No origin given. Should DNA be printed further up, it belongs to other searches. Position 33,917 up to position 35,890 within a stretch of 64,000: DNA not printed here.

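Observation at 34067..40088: B12-radical-SAM gene followed by a 1228-aa lipoprotein with about twelve 8-Cys repeats and a C-terminal beta-propeller, plus a trailing small lipoprotein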

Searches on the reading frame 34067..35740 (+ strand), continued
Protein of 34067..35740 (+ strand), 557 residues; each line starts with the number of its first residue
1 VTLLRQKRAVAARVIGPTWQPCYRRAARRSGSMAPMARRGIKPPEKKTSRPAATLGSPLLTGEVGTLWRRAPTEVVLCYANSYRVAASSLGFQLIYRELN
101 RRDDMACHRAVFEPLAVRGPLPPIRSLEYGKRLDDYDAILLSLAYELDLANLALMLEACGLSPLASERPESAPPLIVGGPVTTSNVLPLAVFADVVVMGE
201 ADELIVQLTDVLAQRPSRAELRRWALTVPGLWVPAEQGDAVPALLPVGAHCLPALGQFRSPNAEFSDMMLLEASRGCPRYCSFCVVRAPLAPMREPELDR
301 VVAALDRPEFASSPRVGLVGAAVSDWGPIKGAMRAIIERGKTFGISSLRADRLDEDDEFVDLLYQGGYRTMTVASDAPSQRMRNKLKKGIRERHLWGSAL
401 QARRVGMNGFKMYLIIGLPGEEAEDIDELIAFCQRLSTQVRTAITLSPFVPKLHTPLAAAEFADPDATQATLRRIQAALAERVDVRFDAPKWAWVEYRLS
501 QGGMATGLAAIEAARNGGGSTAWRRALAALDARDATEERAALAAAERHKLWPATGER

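Call 11: find_related_loci(query=A1, collection=genome_contigs, flank=10000)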
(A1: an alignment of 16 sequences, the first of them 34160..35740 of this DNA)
Query A1 (526 aa) in genome_contigs; peptide patterns used: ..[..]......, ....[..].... (x = any residue, [..] = any of these).
100 stretches matched a pattern; 69 encode a relative of the query (tblastn E <= 1e-3); 68 distinct loci.
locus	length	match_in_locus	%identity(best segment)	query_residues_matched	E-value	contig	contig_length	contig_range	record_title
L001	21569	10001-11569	89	4-526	0e+0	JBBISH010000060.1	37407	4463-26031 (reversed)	MAG: Myxococcales bacterium isolate STS170223_bin_369 NODE_645_length_37407_cov_1.8857, whole genome shotgun sequence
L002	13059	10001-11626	87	1-526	0e+0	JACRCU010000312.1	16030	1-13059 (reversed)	MAG: Deltaproteobacteria bacterium isolate NC_groundwater_1654_Pr3_B-0.1um_9_b SR-2_scaffold_141_2241787, whole genome s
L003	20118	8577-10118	68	8-524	0e+0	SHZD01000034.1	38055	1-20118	MAG: Myxococcales bacterium isolate Baikal-deep-G136 BACOMB-C4598, whole genome shotgun sequence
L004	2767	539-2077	69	11-526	0e+0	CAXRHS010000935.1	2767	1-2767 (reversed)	MAG: Myxococcota bacterium isolate CJ01B_8.15 genome assembly, contig: k141_114396, whole genome shotgun sequence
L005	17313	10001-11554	67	4-526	0e+0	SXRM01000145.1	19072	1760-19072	MAG: Proteobacteria bacterium isolate F1-140-MAGs058 F1-140__c192711, whole genome shotgun sequence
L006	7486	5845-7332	69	32-526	0e+0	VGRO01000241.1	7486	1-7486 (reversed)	MAG: Deltaproteobacteria bacterium isolate M_DeepCast_65m_m1_011 M_DeepCast_65m_m1_011_Ga0194120_10018016, whole genome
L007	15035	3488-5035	65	14-526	0e+0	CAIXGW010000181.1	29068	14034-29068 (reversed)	MAG: uncultured Myxococcales bacterium isolate ErkenSummer_bin-0937 genome assembly, contig: bin-0937:181/404, whole gen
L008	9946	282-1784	65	26-526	0e+0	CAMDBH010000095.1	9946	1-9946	MAG: Klebsiella pneumoniae isolate MaH-04nov19-278 genome assembly, contig: MaH-04nov19-C17341, whole genome shotgun seq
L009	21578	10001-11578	62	6-526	0e+0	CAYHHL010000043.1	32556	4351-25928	MAG TPA_asm: uncultured Enterobacteriaceae bacterium isolate ERP119702_co1_145 genome assembly, contig: NODE_1259_length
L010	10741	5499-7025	64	13-526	0e+0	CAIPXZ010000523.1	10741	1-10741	MAG: uncultured Myxococcales bacterium isolate YR2_bin-0002 genome assembly, contig: bin-0002:523/806, whole genome shot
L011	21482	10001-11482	65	26-526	0e+0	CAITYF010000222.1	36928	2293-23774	MAG: uncultured Myxococcales bacterium isolate Ja1_bin-0143 genome assembly, contig: bin-0143:222/272, whole genome shot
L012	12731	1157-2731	64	1-526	0e+0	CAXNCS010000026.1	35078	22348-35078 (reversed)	MAG: Myxococcota bacterium isolate MiH-14oct19-125 genome assembly, contig: MiH-14oct19-C2145, whole genome shotgun sequ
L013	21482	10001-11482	63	26-526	0e+0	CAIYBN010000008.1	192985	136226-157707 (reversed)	MAG: uncultured Myxococcales bacterium isolate MJ-time_bin-1663 genome assembly, contig: bin-1663:008/149, whole genome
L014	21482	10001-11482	63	26-526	0e+0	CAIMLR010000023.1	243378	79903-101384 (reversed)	MAG: uncultured Myxococcales bacterium isolate A14_bin-1730 genome assembly, contig: bin-1730:23/50, whole genome shotgu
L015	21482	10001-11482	63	26-526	0e+0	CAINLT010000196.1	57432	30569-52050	MAG: uncultured Myxococcales bacterium isolate MJ-time_bin-8340 genome assembly, contig: bin-8340:196/549, whole genome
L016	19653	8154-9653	66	28-526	0e+0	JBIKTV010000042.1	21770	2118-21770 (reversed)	MAG: Myxococcota bacterium isolate ME2015-07-30_3300044647_group6_bin219 Rohwer_bin1498_scaffold_1377_c1, whole genome s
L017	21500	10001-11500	62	27-526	0e+0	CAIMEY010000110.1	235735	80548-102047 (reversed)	MAG: uncultured Myxococcales bacterium isolate Umea_bin-05835 genome assembly, contig: bin-05835:110/123, whole genome s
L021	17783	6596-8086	62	26-526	0e+0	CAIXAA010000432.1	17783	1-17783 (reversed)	MAG: uncultured Myxococcales bacterium isolate MJ120716A_bin-0880 genome assembly, contig: bin-0880:432/998, whole genom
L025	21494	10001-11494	58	28-526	0e+0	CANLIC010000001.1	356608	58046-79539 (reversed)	MAG: Myxococcales bacterium isolate TH-Jun18-32 genome assembly, contig: TH-Jun18-C4, whole genome shotgun sequence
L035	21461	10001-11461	49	28-524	2e-147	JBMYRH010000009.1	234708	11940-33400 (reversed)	MAG: Myxococcota bacterium isolate ME_XS_2303_bin_6 ME_XS_2303_bin_6_8, whole genome shotgun sequence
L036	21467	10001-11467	50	28-526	2e-146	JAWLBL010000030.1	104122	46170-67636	MAG: Myxococcota bacterium isolate 15dZY3.bin.102 NODE_385_length_104122_cov_87.717418, whole genome shotgun sequence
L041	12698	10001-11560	47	1-524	2e-141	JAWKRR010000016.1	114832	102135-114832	MAG: Myxococcota bacterium isolate BC1.85 BC1.85.fa-16, whole genome shotgun sequence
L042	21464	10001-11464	50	28-526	4e-141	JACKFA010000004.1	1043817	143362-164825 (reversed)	MAG: Deltaproteobacteria bacterium isolate HK-STAS-MYXO-48 HK-STAS-MYXO-48_4, whole genome shotgun sequence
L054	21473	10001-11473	49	26-526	2e-130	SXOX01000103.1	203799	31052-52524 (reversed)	MAG: Proteobacteria bacterium isolate F1-120-MAGs237 F1-120__c279405, whole genome shotgun sequence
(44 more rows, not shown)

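Call 37: search_solved_structures(query=A1, max_evalue=0.01)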
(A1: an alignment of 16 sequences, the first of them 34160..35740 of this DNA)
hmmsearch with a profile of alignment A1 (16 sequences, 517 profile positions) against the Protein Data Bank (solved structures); distinct sequences matched with E-value up to 0.01: 5.
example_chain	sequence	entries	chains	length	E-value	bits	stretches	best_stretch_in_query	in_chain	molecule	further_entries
9ccb_A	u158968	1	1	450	9.4e-13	50.5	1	138-396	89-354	Radical SAM core domain-containing protein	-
7kdx_A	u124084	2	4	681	0.0011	20.5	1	121-268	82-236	Methyltransferase TokK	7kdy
2qgq_A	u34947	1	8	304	0.0021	19.6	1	233-397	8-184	Protein TM_1862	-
4jc0_A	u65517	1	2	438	0.003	19.1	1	231-397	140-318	Ribosomal protein S12 methylthiotransferase RimO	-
6fd2_B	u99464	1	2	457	0.0056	18.2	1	235-397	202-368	Putative apramycin biosynthetic oxidoreductase 4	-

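Call 38: search_protein_families(library=pfam, proteins=[L011:11507-14944:+, L014:11601-15881:+, L025:7332-9974:+, L003:10528-12870:-, L017:11554-13107:-, L054:11487-15779:-, L035:8684-9886:+], max_evalue=0.001)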
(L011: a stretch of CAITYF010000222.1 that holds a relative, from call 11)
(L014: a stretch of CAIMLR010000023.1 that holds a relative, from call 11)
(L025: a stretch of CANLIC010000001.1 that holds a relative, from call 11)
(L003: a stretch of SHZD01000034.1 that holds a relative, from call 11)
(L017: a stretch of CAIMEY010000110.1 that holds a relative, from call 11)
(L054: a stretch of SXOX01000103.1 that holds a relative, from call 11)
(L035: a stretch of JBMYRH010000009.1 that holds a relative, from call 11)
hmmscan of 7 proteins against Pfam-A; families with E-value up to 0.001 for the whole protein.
L011:11507-14944:+ (1146 aa): 1 family
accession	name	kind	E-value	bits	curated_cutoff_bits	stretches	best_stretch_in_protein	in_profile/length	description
PF00526.23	Dicty_CTDC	-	2.6e-65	216.2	27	15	978-1001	2-24/24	Dictyostelium (slime mold) repeat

L014:11601-15881:+ (1427 aa): 1 family
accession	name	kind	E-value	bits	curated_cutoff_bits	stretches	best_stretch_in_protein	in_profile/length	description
PF00526.23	Dicty_CTDC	-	8.9e-104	339.2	27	19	1097-1120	1-23/24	Dictyostelium (slime mold) repeat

L025:7332-9974:+ (881 aa): 1 family
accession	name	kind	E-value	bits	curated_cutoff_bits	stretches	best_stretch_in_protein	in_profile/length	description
PF00526.23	Dicty_CTDC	-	1.1e-30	105.5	27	5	626-648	2-24/24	Dictyostelium (slime mold) repeat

L003:10528-12870:- (781 aa): 0 families

L017:11554-13107:- (518 aa): 0 families

L054:11487-15779:- (1431 aa): 1 family
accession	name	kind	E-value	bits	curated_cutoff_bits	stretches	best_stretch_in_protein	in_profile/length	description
PF02412.23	TSP_3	-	3.6e-209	676.6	25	26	972-1007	1-36/36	Thrombospondin type 3 repeat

L035:8684-9886:+ (401 aa): 0 families

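Call 40: search_solved_structures(query=window:34160-35740:+, max_evalue=0.1, show_alignments=1)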
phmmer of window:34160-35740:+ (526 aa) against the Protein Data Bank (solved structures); distinct sequences matched with E-value up to 0.1: 1.
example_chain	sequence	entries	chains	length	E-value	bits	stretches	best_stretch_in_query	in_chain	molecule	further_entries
9ccb_A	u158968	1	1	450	0.0001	24.2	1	145-405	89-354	Radical SAM core domain-containing protein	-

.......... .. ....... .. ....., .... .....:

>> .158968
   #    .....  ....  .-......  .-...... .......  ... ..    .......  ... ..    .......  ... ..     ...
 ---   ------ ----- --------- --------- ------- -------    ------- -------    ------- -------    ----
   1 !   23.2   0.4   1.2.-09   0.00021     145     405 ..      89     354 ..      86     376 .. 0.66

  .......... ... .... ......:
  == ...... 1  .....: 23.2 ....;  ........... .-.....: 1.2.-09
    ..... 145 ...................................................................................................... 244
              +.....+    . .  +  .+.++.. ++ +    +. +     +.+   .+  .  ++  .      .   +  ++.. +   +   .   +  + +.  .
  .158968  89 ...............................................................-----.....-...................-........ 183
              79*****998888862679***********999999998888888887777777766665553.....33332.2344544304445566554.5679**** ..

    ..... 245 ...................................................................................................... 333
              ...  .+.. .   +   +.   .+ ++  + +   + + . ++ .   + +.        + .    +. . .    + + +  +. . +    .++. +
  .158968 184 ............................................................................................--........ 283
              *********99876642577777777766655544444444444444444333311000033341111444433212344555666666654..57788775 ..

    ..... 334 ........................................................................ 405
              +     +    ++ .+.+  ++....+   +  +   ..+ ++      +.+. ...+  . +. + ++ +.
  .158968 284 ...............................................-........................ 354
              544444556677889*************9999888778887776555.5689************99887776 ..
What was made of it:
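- Closest known: TIGR03960-type and class-B. Same: MgmA is the best PDB sequence match (calls 37, 40).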

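Call 42: find_related_loci(query=A1, collection=metagenome_contigs, flank=10000)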
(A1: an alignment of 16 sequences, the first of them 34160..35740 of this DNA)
Query A1 (526 aa) in metagenome_contigs; peptide patterns used: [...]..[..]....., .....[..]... (x = any residue, [..] = any of these).
201 stretches matched a pattern; 63 encode a relative of the query (tblastn E <= 1e-3); 63 distinct loci.
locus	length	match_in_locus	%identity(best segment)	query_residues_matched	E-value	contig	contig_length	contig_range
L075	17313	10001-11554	67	4-526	0e+0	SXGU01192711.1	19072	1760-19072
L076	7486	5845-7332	69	32-526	0e+0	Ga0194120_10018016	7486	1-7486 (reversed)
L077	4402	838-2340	65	26-526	0e+0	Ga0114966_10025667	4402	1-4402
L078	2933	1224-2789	63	11-526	0e+0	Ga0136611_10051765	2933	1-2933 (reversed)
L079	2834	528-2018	64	26-526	0e+0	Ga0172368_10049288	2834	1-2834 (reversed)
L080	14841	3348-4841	58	28-526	0e+0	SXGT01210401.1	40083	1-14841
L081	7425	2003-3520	56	20-526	3e-175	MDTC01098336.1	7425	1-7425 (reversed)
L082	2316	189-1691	57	28-526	0e+0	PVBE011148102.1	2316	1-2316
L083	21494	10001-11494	55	28-526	5e-173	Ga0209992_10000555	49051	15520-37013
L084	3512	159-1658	58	29-526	1e-170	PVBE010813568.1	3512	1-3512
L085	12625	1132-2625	57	28-526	5e-174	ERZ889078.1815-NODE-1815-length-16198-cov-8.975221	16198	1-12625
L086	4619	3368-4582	60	26-431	1e-149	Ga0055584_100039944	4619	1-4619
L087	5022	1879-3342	49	29-526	9e-146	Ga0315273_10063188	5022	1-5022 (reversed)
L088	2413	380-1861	50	29-526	2e-151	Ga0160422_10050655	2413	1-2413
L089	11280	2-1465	48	29-526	6e-142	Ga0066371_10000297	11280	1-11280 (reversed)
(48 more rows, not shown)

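Call 48: search_protein_families(library=pfam, proteins=[L041:7748-8485:+, L041:8485-9393:+, L041:9386-9988:+, L042:8190-8981:+, L042:8988-9902:+, L036:11477-12580:-, L036:12584-13990:-, L041:6648-7649:-, L016:9660-11495:+, L021:5260-6606:-], max_evalue=0.001)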
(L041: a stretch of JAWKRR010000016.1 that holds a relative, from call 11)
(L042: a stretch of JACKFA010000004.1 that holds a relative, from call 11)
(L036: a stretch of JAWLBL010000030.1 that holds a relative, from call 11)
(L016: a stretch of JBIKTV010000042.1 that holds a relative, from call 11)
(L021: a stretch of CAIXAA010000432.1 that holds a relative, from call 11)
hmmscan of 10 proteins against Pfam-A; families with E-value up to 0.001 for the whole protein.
L041:7748-8485:+ (245 aa): 2 families
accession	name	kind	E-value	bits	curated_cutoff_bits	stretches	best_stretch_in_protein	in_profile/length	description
PF00535.33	Glycos_transf_2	-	2.2e-17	63.9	23.3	1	12-142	1-128/168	Glycosyl transferase family 2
PF13641.12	Glyco_tranf_2_3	-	0.00047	20.7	27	1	11-129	3-123/230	Glycosyltransferase like family 2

L041:8485-9393:+ (302 aa): 1 family
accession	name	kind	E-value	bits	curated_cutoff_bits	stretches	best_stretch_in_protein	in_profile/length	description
PF01522.26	Polysacc_deac_1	-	2.9e-19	69.7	23.1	1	40-149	18-123/124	Polysaccharide deacetylase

L041:9386-9988:+ (200 aa): 1 family
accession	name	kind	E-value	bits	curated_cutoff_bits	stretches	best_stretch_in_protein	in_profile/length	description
PF12804.13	NTP_transf_3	-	2.9e-25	89.8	27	1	9-159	1-155/160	MobA-like NTP transferase domain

L042:8190-8981:+ (263 aa): 1 family
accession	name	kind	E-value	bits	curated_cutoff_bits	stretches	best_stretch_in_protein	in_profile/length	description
PF00535.33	Glycos_transf_2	-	3.8e-19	69.7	23.3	1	30-161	1-129/168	Glycosyl transferase family 2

L042:8988-9902:+ (304 aa): 1 family
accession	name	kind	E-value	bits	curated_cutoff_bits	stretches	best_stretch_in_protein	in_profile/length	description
PF01522.26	Polysacc_deac_1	-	2.4e-18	66.7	23.1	1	38-146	17-122/124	Polysaccharide deacetylase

L036:11477-12580:- (367 aa): 1 family
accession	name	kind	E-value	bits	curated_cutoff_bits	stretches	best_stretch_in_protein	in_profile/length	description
PF04055.27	Radical_SAM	-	2e-29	103.3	29.5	1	3-173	1-165/166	Radical SAM superfamily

L036:12584-13990:- (468 aa): 1 family
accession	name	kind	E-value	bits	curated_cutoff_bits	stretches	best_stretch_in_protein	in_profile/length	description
PF18911.6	PKD_4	-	1.9e-05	25.1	27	1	110-166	17-72/85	PKD domain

L041:6648-7649:- (333 aa): 12 families
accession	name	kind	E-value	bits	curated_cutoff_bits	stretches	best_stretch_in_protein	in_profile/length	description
PF13649.12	Methyltransf_25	-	3.5e-14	53.7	27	1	61-155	1-97/97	Methyltransferase domain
PF22528.1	PRMT_C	-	2.9e-11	44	27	1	178-296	20-145/164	Arginine methyltransferase oligomerization subdomain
PF08241.18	Methyltransf_11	-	7.5e-11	43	21.2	1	62-156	1-92/95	Methyltransferase domain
PF13847.12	Methyltransf_31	-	5.7e-10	39.5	27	1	57-163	3-113/145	Methyltransferase domain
PF08242.18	Methyltransf_12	-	7.4e-09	36.7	30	1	62-156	1-97/98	Methyltransferase domain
PF13489.12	Methyltransf_23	-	7e-07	29.6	27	1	49-94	14-60/164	Methyltransferase domain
PF06325.19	PrmA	-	1.5e-06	28.4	22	1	50-133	154-237/296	Ribosomal protein L11 methyltransferase (PrmA)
PF17286.7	PRMT5_C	-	9.8e-05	22.8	30.3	1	233-306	67-141/167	PRMT5 oligomerisation domain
PF05175.20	MTS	-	0.00017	21.7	23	1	58-128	32-104/170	Methyltransferase small domain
PF02353.26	CMAS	-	0.00042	20.2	27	1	54-163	59-168/273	Mycolic acid cyclopropane synthetase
PF03848.20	TehB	-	0.00087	19.2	20.4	0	52-158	26-131/193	Tellurite resistance protein TehB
PF02475.24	TRM5-TYW2_MTfase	-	0.00095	19.6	28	0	48-132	27-114/164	TRM5/TYW2 methyltransferase domain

L016:9660-11495:+ (611 aa): 1 family
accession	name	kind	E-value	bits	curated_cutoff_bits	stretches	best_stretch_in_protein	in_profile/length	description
PF00850.24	Hist_deacetyl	-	1.3e-29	103.9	27.9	2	41-189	3-159/298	Histone deacetylase domain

L021:5260-6606:- (448 aa): 2 families
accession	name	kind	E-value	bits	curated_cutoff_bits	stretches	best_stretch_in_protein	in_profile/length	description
PF01546.33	Peptidase_M20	-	1.9e-41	142.7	24.6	1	131-443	1-205/206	Peptidase family M20/M25/M40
PF07687.19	M20_dimer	-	9.6e-13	48.5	21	1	245-340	8-103/107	Peptidase dimerisation domain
